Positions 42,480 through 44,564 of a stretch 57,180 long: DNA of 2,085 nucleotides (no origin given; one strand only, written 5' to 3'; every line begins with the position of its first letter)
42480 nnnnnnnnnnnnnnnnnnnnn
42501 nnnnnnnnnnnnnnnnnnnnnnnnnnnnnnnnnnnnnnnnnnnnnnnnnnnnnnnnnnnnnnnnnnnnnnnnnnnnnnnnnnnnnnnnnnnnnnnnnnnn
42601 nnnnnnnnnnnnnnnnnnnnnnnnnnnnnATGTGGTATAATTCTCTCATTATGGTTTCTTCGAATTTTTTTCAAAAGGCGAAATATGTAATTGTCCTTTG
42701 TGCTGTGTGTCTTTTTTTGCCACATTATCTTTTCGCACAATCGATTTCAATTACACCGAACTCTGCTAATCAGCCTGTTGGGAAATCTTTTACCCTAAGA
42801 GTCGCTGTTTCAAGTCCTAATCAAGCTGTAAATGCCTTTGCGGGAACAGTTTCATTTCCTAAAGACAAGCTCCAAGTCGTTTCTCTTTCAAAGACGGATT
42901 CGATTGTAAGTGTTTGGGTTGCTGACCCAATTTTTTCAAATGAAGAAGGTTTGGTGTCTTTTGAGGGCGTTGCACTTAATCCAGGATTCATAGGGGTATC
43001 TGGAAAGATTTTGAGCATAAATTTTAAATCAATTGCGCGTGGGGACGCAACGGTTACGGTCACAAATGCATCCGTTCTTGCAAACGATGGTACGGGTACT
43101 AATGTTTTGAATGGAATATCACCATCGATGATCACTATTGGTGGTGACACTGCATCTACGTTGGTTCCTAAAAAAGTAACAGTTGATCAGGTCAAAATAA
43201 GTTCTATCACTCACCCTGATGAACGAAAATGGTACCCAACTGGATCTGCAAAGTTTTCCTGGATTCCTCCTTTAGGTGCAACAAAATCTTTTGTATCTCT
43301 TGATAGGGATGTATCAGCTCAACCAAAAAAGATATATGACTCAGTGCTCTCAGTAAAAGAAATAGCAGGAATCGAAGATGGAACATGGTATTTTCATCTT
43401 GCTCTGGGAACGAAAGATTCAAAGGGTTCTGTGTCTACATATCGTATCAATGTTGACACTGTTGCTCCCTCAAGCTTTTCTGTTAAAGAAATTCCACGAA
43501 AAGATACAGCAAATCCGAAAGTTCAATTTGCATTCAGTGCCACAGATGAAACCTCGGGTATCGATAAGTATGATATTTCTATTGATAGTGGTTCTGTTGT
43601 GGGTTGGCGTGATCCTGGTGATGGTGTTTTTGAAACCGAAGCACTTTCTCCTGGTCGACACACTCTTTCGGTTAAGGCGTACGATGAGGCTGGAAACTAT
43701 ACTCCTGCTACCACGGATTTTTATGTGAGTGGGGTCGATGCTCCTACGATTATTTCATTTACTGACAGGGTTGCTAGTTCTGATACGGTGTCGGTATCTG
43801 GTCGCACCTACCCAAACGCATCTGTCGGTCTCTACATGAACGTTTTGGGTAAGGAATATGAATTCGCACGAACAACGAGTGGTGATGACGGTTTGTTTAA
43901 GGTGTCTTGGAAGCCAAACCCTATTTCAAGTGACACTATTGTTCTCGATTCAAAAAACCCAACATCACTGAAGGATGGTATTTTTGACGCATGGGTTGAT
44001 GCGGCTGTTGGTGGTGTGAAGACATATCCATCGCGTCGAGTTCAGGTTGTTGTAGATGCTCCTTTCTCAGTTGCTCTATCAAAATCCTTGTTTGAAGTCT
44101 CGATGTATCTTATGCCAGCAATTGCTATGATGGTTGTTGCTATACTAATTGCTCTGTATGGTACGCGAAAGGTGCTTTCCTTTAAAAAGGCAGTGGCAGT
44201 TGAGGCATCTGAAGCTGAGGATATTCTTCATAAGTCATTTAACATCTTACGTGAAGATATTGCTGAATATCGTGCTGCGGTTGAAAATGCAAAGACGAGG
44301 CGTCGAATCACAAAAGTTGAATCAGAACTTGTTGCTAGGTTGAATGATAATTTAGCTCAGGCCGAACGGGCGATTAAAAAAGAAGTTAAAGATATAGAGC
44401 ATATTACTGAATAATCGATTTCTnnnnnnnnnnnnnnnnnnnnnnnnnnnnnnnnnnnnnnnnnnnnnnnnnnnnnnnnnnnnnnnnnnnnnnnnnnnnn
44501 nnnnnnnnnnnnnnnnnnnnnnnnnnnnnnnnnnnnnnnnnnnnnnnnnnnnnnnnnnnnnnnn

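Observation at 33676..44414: Seven-gene operon made entirely of secreted or anchored proteins with no recognisable enzymes: candidate cell-surface attachment apparatus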

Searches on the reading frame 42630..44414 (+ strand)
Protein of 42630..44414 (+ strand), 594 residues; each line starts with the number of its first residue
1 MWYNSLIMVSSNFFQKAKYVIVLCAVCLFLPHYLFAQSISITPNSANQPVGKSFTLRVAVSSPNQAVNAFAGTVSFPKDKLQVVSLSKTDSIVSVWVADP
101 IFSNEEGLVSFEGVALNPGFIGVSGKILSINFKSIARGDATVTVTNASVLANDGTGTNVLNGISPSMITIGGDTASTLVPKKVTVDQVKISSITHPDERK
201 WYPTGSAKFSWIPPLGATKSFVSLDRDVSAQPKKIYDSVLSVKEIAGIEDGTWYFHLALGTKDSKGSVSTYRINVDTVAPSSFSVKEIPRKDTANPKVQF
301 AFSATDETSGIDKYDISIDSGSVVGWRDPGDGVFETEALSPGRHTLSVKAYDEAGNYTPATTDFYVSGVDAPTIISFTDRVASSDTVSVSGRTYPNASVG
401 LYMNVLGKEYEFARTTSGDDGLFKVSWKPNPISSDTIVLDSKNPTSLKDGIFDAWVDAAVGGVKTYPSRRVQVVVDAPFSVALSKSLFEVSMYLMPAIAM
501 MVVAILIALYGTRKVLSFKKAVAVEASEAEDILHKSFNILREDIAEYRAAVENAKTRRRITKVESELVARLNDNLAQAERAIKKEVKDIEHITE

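Call 5: search_protein_families(library=pfam, proteins=[window:42630-44414:+], max_evalue=1)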
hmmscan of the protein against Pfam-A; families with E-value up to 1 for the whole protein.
window:42630-44414:+ (594 aa): 2 families
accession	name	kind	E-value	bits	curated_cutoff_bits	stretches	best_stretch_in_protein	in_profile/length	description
PF24893.1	DUF7743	-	0.00036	20.6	27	1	275-367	2-97/120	Domain of unknown function (DUF7743)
PF19077.6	Big_13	-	0.00056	20.8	27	1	301-364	30-98/102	Bacterial Ig-like domain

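Call 6: search_protein_families(library=ncbifam, proteins=[window:42630-44414:+], max_evalue=1)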
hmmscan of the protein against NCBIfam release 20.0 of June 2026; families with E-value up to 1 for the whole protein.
window:42630-44414:+ (594 aa): 3 families
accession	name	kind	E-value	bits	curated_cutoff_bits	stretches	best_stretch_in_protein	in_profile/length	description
NF047446.1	barrel_OmpL47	domain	6.5e-08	32.9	40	1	298-363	6-65/68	OmpL47-type beta-barrel domain-containing protein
NF033707.1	T9SS_sortase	equivalog_domain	0.00011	20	420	1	333-375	955-997/1095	type IX secretion system sortase PorU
NF033510.3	Ca_tandemer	repeat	0.26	11.7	50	0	336-357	74-95/96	Ca2+-stabilized repeat-containing adhesin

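Call 10: search_solved_structures(query=window:42630-44414:+, max_evalue=1, show_alignments=2)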
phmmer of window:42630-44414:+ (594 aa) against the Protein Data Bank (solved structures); distinct sequences matched with E-value up to 1: 5.
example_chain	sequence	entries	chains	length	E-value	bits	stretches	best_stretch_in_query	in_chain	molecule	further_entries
5iv8_A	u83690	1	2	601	0.021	16.8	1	321-433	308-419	LPS biosynthesis protein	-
5iv9_A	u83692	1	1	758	0.03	16.2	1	321-433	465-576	LPS-assembly protein LptD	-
6oca_C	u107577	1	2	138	0.34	12.7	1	381-417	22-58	VHH antibody V2G10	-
9v0o_B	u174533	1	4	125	0.55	12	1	388-420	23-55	nanobody Tnb494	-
4rhb_A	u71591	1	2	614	0.77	11.6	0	336-427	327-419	LPS-assembly protein LptD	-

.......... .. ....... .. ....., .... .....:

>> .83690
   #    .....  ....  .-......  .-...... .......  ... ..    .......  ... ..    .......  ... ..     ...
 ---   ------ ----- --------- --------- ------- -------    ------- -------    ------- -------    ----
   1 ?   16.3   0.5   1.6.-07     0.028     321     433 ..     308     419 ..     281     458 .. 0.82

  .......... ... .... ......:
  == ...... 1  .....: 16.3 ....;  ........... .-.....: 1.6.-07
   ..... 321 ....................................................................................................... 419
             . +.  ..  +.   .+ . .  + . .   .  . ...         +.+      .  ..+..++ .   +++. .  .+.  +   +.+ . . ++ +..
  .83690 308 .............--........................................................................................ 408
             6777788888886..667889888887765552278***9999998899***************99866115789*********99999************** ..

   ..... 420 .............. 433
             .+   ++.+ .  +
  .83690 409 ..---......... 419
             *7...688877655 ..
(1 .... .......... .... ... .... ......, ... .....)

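Call 36: search_solved_structures(query=A4, max_evalue=1, show_alignments=2)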
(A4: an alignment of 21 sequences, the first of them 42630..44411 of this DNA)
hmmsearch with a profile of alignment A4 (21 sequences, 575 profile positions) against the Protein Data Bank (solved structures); distinct sequences matched with E-value up to 1: 15.
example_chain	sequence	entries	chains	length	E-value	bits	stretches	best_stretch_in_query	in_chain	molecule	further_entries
6xi3_AAA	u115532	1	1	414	1.4e-08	36.6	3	335-447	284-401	Large adhesion protein (Lap) involved in biofilm formation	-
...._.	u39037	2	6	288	0.00056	21.5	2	288-365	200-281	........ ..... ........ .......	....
4m03_A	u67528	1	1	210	0.0014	20.2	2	324-375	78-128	Serine-rich adhesin for platelets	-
6m3a_A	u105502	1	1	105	0.0025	19.3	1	380-457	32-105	Biofilm-associated surface protein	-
6nz0_Z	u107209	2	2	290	0.12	13.8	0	328-366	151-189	Dyslexia-associated protein KIAA0319-like protein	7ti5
7urp_A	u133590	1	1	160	0.18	13.2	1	34-84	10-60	Ribonucleases G and E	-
1x5k_A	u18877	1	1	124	0.19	13.1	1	205-268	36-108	Neogenin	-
3c12_A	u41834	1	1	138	0.41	12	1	391-452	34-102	Flagellar protein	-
4bq8_A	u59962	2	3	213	0.45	11.8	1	204-268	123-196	NEOGENIN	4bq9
6z3m_E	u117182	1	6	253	0.65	11.3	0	204-268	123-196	Neogenin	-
4bq6_A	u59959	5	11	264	0.65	11.3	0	204-269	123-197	NEOGENIN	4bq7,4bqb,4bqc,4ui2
4m00_A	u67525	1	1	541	0.68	11.3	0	274-365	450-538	Serine-rich adhesin for platelets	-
8jjr_f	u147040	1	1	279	0.79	11.1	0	536-569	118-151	PsaF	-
8fbo_A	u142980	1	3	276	0.87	10.9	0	502-568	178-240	KWOCA_102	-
2ds4_A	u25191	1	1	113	0.89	10.9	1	387-452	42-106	Tripartite motif protein 45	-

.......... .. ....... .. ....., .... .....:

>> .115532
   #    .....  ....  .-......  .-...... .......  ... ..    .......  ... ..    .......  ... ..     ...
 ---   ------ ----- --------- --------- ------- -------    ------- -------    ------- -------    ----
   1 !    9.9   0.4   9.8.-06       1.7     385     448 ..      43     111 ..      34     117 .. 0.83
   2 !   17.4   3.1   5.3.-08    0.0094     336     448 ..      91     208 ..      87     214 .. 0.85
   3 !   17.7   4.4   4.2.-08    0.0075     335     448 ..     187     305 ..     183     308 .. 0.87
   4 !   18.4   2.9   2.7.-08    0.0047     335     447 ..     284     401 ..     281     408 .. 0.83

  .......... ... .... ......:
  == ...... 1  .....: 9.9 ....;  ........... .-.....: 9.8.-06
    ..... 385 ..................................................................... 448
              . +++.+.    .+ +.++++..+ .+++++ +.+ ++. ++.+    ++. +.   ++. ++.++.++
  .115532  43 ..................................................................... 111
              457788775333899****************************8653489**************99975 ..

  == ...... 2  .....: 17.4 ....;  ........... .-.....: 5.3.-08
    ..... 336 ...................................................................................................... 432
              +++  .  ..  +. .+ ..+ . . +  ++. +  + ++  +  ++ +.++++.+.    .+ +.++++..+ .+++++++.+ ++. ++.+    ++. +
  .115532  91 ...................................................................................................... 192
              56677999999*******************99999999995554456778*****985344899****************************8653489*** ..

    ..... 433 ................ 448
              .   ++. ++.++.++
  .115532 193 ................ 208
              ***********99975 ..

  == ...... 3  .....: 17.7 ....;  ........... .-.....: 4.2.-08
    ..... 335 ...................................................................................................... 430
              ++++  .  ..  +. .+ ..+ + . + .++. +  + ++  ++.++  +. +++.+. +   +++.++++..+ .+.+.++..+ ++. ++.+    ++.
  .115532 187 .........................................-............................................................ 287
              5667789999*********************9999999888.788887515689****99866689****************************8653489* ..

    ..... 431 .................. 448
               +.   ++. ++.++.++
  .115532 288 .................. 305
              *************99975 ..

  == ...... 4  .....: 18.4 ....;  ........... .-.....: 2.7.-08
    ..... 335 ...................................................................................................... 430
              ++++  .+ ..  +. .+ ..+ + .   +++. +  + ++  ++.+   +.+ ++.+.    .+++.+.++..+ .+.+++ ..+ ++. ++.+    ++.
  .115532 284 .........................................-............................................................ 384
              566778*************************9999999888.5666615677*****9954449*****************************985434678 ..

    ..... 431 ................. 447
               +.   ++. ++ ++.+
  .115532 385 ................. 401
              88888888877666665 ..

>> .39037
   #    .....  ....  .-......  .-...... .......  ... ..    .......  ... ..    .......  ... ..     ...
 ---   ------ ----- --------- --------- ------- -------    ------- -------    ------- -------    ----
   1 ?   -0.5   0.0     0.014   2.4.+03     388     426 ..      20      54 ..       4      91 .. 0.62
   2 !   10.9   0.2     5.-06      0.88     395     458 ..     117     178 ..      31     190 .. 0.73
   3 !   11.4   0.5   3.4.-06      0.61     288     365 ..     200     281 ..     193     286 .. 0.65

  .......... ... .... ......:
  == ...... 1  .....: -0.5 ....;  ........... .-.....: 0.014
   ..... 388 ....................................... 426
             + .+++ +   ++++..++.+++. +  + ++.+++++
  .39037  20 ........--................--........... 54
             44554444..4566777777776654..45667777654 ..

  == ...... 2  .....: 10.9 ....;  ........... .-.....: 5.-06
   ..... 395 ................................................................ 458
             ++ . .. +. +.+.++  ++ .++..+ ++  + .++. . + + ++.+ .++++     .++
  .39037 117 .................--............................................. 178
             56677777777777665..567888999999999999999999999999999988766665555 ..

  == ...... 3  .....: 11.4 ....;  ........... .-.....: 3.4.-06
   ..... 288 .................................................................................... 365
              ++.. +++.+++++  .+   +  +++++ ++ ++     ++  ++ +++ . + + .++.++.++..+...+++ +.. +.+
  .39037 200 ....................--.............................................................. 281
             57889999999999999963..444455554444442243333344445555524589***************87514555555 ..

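Call 37: search_protein_families(library=pfam, alignment_id=A4, max_evalue=0.01)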
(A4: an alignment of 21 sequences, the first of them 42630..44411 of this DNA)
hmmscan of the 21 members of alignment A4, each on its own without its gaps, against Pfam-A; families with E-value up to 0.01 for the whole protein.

A. member 1, window:42630-44411:+ (594 aa): 2 families
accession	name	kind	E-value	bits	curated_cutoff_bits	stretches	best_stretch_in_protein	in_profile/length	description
PF24893.1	DUF7743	-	0.00036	20.6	27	1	275-367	2-97/120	Domain of unknown function (DUF7743)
PF19077.6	Big_13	-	0.00056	20.8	27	1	301-364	30-98/102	Bacterial Ig-like domain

B. families by the number of members that match (of 21 scanned): 16 families
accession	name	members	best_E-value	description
PF19077.6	Big_13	19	1.9e-13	Bacterial Ig-like domain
PF24893.1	DUF7743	6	4e-06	Domain of unknown function (DUF7743)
PF13860.13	FlgD_ig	6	2.5e-05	FlgD Ig-like domain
PF17936.7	Big_6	3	6.9e-05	Bacterial Ig domain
PF07495.19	Y_Y_Y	2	0.0004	Y_Y_Y domain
PF00963.24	Cohesin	1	2.7e-07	Cohesin domain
PF13620.12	CarboxypepD_reg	1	0.00053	Carboxypeptidase regulatory-like domain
PF06143.16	Baculo_11_kDa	1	0.00084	Baculovirus 11 kDa family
PF15418.12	DUF4625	1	0.0022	Domain of unknown function (DUF4625)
PF00430.23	ATP-synt_B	1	0.0023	ATP synthase B/B' CF(0)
PF00801.26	PKD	1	0.0031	PKD domain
PF03462.23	PCRF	1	0.0032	PCRF domain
PF10670.15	DUF4198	1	0.0051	Domain of unknown function (DUF4198)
PF12245.14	Big_3_2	1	0.0052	Bacterial Ig-like domain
PF14584.11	DUF4446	1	0.0065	Protein of unknown function (DUF4446)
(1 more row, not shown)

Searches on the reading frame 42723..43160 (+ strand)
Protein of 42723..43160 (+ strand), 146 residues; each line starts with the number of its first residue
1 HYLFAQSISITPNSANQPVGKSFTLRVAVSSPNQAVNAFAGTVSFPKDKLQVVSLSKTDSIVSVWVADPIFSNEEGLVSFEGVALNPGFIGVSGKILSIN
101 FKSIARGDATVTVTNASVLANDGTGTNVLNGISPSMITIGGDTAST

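Call 93: search_solved_structures(query=A10, max_evalue=10, show_alignments=2)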
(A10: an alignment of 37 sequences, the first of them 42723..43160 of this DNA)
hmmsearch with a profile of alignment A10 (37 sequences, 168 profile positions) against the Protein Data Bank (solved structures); distinct sequences matched with E-value up to 10: 8.
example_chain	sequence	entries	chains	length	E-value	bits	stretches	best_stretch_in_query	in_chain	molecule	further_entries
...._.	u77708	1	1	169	1.7e-05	27.7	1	22-80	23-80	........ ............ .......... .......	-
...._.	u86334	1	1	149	4.1e-05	26.4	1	25-80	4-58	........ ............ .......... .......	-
5m2s_A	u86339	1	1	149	0.00078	22.3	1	24-78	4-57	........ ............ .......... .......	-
5g5d_A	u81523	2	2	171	0.0049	19.7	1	26-77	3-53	CELLULOSOME ANCHORING PROTEIN COHESIN REGION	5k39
6kg8_A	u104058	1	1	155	0.18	14.6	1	28-76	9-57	Probably cellulosomal scaffolding protein, secreted cellulose-binding and cohesin domain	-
6kgc_A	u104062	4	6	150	0.24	14.2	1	30-76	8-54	Probably cellulosomal scaffolding protein, secreted cellulose-binding and cohesin domain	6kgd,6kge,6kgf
7urp_A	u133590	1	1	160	0.78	12.5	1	34-76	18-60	Ribonucleases G and E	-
8cxj_D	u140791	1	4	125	0.98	12.2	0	28-55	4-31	Surface protein R28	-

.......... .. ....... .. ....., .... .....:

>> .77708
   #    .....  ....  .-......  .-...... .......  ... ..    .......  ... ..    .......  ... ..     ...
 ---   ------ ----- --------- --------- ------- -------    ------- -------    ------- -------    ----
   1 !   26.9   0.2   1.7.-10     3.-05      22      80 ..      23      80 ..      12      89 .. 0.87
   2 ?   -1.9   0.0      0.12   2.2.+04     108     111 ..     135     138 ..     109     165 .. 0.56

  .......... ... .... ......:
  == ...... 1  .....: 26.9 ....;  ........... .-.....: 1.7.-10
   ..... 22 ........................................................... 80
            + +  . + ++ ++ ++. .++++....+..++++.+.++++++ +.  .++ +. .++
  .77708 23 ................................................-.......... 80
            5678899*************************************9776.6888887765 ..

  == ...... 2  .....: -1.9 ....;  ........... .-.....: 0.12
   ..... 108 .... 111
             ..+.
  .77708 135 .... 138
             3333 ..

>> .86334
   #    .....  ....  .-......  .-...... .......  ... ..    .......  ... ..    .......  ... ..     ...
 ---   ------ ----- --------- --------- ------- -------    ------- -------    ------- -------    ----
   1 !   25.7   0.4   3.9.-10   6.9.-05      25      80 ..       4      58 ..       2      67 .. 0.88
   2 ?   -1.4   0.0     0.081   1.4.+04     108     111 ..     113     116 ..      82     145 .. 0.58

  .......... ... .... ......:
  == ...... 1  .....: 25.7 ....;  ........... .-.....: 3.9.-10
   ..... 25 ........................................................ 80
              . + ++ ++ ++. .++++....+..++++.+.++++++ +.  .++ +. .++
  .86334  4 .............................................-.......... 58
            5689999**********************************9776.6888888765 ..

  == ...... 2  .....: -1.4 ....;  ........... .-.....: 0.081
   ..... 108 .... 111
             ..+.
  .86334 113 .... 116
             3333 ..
